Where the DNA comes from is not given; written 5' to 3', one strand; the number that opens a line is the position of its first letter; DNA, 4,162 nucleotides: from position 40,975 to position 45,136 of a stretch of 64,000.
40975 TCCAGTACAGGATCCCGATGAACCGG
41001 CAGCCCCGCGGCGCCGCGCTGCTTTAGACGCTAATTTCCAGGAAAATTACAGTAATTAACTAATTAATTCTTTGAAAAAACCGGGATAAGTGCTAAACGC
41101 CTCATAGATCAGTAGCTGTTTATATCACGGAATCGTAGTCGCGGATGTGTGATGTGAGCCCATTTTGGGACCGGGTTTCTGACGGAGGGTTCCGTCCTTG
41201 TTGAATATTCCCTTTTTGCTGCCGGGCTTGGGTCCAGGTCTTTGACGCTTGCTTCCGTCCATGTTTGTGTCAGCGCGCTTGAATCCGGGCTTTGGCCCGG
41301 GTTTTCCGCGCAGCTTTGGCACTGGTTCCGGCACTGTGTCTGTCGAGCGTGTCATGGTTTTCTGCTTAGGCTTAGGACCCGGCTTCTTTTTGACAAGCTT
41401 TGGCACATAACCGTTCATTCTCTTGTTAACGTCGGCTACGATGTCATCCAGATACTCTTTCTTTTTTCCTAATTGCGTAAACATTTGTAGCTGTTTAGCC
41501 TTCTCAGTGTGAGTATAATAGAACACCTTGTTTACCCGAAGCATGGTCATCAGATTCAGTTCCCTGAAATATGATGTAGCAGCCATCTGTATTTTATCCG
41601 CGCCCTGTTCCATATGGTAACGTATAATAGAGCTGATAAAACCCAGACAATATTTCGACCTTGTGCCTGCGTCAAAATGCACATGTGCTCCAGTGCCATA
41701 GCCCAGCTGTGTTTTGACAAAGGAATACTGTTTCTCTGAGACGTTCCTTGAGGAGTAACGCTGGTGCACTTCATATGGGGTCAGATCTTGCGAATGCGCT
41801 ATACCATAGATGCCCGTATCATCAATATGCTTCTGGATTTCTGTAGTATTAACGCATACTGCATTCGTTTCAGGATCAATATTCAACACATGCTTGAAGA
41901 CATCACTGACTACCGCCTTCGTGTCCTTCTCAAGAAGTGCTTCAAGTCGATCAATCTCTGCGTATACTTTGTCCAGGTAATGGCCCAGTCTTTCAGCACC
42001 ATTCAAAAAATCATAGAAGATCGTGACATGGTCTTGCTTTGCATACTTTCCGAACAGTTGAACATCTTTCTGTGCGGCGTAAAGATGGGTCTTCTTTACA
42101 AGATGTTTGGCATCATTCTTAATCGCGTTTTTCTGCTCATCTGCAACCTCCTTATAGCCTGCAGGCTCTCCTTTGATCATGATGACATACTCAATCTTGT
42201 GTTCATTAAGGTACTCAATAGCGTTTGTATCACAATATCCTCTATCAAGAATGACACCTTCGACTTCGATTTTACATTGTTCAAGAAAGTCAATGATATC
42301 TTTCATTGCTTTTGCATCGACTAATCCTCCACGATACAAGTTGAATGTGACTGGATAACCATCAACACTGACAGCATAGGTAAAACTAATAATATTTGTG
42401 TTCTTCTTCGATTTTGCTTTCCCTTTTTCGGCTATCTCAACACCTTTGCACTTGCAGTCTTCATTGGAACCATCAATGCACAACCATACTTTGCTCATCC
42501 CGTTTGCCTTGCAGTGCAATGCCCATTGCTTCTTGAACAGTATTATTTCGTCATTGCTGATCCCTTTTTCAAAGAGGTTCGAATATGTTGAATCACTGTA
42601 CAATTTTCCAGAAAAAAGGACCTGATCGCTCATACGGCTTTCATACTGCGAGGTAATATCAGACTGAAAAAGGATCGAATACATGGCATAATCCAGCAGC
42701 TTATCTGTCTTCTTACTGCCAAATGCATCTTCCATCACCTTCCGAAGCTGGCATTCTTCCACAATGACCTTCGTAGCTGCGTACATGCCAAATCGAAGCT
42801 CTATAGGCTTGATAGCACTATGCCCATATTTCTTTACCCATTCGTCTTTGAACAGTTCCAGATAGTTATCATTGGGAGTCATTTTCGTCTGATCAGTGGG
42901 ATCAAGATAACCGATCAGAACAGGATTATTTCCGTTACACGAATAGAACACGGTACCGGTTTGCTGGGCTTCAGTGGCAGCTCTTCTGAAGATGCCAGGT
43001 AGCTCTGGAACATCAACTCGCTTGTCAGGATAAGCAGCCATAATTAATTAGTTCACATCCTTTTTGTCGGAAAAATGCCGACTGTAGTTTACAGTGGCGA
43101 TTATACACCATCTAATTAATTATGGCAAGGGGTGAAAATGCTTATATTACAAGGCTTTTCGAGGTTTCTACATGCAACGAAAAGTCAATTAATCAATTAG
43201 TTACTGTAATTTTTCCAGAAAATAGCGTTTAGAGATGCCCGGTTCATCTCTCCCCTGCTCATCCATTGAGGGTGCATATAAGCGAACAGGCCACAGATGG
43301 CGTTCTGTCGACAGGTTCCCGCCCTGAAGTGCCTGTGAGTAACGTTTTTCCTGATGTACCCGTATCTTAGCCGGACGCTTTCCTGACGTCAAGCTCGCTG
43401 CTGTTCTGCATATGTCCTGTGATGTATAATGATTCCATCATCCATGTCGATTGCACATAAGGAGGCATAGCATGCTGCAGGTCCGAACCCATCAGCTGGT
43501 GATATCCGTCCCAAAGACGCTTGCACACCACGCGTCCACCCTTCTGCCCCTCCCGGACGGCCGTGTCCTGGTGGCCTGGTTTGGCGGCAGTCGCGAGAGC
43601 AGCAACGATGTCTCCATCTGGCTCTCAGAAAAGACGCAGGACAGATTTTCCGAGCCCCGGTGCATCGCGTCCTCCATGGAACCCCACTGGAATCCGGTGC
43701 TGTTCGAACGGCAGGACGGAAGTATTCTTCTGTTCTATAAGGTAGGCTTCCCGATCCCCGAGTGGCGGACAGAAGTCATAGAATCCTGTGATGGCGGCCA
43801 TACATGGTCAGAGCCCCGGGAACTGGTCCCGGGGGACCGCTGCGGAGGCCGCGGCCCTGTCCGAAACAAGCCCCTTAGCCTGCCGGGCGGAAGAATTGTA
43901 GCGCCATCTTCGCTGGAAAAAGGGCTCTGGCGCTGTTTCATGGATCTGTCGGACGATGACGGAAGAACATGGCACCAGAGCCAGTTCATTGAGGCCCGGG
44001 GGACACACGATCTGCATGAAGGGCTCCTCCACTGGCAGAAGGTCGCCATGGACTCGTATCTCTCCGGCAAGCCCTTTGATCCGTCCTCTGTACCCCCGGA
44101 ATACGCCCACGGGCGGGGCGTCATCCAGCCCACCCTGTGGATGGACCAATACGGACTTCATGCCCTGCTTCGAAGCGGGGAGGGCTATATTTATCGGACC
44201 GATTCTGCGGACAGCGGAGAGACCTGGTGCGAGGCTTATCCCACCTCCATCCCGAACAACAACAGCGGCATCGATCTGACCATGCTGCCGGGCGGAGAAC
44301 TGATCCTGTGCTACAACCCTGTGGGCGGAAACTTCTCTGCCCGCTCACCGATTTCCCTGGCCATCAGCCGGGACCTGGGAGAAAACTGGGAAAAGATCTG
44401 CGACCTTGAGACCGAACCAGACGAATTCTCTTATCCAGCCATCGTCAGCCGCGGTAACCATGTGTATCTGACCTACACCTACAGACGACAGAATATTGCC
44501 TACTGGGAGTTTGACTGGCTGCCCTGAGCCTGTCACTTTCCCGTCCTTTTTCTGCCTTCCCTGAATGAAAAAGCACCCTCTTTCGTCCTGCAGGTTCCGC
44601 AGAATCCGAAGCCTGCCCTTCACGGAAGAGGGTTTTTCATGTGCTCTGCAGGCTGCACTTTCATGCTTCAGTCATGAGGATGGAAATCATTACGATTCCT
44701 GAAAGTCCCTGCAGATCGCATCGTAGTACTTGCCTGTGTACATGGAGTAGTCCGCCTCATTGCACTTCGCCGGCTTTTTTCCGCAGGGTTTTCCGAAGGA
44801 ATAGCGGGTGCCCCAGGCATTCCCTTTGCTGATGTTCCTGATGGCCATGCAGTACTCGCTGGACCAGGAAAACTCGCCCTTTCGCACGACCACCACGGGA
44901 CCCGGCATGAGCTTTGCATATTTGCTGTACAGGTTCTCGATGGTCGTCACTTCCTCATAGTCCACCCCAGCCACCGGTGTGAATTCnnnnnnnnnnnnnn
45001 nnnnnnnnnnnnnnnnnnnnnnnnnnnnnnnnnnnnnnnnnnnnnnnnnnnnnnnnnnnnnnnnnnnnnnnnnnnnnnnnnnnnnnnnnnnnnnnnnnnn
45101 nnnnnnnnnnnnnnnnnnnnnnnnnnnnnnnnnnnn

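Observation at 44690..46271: Translationally coupled DUF4145 / coiled-coil two-gene cassette: best candidate for an undescribed conflict (defence or toxin-type) system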

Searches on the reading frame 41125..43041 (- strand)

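Call 27: search_protein_families(library=pfam, proteins=[window:41125-43041:-], max_evalue=0.001)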
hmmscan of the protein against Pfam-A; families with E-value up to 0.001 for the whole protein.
window:41125-43041:- (638 aa): 1 family
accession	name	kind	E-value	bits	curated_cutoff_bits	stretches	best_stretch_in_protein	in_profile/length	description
PF01609.27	DDE_Tnp_1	-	7.5e-07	29.5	23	1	216-448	34-176/200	Transposase DDE domain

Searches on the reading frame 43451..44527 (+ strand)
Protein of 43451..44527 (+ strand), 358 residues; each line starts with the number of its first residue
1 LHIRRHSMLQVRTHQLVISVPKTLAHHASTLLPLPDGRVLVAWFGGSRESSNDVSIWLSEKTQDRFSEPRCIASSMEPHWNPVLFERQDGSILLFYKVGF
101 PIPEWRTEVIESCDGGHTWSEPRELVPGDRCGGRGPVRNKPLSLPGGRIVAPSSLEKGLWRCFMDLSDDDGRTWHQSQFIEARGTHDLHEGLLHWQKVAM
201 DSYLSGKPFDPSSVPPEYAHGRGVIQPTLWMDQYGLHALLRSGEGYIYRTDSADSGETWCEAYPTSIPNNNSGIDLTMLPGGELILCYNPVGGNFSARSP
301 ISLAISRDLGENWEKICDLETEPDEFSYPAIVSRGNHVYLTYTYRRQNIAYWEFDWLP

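Call 27: search_protein_families(library=pfam, proteins=[window:43451-44527:+], max_evalue=0.001)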
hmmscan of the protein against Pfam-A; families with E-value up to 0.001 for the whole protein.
window:43451-44527:+ (358 aa): 2 families
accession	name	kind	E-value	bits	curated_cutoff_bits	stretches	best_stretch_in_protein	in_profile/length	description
PF13088.12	BNR_2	-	6.5e-69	232.8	31.4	1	37-336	1-272/277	BNR repeat-like domain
PF02012.26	BNR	-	6.5e-06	25.8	27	0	167-175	3-11/12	BNR/Asp-box repeat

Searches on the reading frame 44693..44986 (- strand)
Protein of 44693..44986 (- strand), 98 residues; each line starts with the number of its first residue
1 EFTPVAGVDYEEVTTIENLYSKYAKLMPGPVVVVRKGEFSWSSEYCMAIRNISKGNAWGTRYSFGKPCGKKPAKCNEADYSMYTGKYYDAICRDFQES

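Call 50: search_solved_structures(query=A5, max_evalue=10, show_alignments=2)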
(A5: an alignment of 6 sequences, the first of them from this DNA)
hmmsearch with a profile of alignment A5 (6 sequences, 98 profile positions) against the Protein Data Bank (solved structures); distinct sequences matched with E-value up to 10: 1.
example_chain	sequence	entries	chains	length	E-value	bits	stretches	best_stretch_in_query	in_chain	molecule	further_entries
6bam_A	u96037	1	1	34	2.7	11.3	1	41-66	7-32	Defensin-1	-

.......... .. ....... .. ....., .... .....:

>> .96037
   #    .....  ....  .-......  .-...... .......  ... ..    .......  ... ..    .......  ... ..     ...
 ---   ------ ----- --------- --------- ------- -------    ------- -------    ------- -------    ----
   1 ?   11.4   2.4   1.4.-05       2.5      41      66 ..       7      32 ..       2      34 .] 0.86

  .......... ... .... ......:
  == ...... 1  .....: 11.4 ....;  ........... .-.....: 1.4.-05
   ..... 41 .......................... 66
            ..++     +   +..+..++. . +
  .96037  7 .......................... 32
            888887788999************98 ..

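Call 51: search_protein_families(library=pfam, alignment_id=A5, max_evalue=10)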
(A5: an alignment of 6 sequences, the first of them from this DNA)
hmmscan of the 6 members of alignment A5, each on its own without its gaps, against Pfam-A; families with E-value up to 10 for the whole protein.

A. member 1, seq(98 aa): 1 family
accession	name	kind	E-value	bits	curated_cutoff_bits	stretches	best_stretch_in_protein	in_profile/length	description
PF03572.23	Peptidase_S41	-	0.052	13.6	24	1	25-96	83-155/165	Peptidase family S41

B. families by the number of members that match (of 6 scanned): 2 families
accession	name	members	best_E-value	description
PF03572.23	Peptidase_S41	1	0.052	Peptidase family S41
PF01950.21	FBPase_3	1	0.2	Fructose-1,6-bisphosphatase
